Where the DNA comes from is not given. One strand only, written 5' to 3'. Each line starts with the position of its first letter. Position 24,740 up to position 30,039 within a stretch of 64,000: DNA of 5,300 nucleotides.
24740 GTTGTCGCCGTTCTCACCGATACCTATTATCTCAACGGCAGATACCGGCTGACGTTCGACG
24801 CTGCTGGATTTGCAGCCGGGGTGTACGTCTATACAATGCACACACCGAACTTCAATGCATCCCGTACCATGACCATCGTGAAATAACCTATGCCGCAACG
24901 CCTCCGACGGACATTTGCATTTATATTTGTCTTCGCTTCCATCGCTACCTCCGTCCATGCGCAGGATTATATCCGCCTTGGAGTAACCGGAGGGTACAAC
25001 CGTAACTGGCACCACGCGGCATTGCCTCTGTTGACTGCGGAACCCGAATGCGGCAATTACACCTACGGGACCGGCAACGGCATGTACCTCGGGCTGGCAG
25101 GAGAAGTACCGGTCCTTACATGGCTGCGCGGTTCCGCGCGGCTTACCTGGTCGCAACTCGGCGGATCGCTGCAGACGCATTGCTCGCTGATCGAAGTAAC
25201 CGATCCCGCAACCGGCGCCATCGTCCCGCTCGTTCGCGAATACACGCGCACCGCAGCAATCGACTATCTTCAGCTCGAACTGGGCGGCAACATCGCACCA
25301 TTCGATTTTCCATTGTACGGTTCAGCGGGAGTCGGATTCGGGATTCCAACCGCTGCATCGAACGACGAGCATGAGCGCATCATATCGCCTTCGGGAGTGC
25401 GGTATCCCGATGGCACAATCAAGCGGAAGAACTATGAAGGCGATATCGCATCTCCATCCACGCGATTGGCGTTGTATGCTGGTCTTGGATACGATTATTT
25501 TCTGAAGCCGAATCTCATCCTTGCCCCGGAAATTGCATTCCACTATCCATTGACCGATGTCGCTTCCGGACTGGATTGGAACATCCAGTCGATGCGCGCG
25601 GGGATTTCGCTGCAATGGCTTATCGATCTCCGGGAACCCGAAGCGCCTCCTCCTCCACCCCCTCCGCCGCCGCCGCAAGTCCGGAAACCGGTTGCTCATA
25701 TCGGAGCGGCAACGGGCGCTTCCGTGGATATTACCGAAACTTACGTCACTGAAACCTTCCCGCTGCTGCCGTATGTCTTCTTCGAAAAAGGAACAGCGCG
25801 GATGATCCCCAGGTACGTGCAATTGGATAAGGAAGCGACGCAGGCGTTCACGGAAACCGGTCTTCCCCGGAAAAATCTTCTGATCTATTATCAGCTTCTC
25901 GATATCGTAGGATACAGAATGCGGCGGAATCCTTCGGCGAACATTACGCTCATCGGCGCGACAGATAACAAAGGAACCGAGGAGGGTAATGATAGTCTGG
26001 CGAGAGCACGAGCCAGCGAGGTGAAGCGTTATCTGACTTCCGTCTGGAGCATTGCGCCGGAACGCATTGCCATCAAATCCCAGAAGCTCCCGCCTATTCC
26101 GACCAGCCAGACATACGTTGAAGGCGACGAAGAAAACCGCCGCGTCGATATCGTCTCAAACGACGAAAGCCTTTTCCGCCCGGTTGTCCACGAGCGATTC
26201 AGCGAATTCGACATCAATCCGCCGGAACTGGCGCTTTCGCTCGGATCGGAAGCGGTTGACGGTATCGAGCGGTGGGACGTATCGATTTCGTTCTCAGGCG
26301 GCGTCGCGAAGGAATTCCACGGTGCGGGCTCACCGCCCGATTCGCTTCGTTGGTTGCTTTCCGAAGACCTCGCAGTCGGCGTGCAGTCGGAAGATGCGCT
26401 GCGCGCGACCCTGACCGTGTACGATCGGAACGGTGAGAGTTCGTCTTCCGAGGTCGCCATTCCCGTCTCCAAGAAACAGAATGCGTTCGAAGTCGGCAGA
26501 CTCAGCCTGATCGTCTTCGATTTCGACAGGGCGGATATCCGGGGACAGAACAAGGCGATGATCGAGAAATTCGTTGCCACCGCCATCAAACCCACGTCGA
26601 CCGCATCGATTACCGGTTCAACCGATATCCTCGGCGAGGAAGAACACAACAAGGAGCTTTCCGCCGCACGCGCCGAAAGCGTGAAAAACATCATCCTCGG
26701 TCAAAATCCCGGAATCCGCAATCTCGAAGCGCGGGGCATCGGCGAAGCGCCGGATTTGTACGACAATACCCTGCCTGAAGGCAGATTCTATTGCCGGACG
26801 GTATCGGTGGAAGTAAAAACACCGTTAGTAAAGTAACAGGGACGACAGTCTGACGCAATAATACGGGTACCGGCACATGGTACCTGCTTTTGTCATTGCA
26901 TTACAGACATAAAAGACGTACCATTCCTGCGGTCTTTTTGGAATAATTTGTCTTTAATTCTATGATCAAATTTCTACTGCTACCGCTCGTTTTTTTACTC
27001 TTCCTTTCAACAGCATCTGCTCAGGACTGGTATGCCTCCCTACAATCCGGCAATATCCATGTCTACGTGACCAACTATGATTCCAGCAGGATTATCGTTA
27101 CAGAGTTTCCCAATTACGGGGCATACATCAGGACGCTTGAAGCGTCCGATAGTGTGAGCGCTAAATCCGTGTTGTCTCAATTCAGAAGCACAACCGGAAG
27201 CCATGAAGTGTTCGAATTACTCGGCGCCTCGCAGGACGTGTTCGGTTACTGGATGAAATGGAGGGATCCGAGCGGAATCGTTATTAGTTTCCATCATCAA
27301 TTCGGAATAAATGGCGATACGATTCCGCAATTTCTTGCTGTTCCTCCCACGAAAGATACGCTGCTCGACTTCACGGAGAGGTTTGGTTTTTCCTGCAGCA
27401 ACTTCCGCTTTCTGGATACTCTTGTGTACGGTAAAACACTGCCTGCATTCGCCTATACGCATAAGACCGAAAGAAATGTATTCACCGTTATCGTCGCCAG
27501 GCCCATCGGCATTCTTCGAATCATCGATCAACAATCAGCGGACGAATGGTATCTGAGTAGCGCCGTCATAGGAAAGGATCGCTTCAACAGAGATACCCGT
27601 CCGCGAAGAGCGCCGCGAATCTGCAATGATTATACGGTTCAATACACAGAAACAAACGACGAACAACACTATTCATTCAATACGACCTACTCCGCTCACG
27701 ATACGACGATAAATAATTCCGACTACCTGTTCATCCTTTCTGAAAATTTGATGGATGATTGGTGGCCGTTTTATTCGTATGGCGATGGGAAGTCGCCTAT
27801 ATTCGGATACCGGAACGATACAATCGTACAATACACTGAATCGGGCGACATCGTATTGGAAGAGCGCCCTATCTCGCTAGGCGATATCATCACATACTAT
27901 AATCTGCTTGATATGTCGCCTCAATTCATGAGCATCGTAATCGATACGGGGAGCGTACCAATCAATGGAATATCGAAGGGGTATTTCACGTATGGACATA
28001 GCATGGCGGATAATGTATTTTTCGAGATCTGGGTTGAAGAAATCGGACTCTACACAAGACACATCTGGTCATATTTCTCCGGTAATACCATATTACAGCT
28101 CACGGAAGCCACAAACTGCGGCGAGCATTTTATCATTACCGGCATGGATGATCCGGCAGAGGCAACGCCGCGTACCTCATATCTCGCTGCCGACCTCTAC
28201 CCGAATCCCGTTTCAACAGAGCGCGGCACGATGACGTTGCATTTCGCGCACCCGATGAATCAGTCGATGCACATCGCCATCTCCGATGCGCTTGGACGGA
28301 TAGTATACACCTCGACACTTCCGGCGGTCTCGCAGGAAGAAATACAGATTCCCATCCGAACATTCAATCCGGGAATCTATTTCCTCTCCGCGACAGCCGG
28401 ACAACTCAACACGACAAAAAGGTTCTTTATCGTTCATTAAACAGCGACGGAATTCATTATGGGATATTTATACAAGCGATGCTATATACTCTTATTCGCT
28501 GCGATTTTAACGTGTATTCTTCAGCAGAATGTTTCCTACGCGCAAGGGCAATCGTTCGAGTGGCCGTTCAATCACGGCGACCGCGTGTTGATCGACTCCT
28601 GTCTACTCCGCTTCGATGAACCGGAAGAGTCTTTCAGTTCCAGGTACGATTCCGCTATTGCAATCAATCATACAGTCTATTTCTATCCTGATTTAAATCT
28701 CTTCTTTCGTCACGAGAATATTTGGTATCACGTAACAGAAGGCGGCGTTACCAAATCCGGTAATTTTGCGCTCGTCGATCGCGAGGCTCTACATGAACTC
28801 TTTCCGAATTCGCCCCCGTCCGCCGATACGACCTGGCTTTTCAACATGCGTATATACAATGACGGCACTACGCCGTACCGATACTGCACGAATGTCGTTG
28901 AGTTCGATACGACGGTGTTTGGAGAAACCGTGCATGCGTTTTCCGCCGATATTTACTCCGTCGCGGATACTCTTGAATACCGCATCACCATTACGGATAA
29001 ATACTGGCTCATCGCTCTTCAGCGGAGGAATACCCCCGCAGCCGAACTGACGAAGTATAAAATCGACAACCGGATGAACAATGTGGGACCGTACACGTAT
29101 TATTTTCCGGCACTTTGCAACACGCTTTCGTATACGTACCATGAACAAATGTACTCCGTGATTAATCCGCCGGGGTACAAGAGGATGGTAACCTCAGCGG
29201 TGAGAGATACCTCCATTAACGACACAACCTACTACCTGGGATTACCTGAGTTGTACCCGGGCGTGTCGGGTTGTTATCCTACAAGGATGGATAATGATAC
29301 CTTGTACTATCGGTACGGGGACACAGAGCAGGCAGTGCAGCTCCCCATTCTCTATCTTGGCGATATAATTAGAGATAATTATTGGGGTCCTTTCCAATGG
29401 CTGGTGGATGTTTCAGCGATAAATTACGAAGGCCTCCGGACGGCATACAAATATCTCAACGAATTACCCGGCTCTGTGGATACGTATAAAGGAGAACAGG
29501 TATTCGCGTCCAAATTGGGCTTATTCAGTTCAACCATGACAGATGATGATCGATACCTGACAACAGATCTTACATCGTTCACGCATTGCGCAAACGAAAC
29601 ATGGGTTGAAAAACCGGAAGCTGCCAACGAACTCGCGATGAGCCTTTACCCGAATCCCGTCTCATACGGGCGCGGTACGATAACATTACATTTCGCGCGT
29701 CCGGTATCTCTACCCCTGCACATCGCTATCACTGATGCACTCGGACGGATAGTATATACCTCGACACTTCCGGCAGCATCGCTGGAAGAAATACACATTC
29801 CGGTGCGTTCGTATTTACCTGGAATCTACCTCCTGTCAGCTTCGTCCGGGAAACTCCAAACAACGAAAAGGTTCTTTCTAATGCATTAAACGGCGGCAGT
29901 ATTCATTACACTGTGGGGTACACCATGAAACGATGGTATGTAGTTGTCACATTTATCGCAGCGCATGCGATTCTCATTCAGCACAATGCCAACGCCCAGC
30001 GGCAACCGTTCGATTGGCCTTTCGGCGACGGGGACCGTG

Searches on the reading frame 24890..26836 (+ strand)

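Call 13: search_protein_families(library=pfam, proteins=[window:24890-26836:+], max_evalue=0.00001)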
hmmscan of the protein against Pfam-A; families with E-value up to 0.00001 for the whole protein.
window:24890-26836:+ (648 aa): 1 family
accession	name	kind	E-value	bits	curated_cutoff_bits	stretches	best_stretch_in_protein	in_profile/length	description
PF00691.25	OmpA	-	2.7e-18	66.5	27.2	2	344-397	24-78/98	OmpA family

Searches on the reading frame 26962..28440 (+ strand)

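Call 13: search_protein_families(library=pfam, proteins=[window:26962-28440:+], max_evalue=0.00001)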
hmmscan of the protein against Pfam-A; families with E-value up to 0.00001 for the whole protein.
window:26962-28440:+ (492 aa): 1 family
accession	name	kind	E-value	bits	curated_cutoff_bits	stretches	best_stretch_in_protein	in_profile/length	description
PF18962.6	Por_Secre_tail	-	2.7e-10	40.8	27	1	412-490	1-75/75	Secretion system C-terminal sorting domain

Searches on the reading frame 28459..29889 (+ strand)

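Call 13: search_protein_families(library=pfam, proteins=[window:28459-29889:+], max_evalue=0.00001)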
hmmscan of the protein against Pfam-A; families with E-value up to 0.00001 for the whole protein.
window:28459-29889:+ (476 aa): 1 family
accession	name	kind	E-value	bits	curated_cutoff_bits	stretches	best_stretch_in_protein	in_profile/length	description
PF18962.6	Por_Secre_tail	-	1.1e-06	29.3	27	1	396-472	1-73/75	Secretion system C-terminal sorting domain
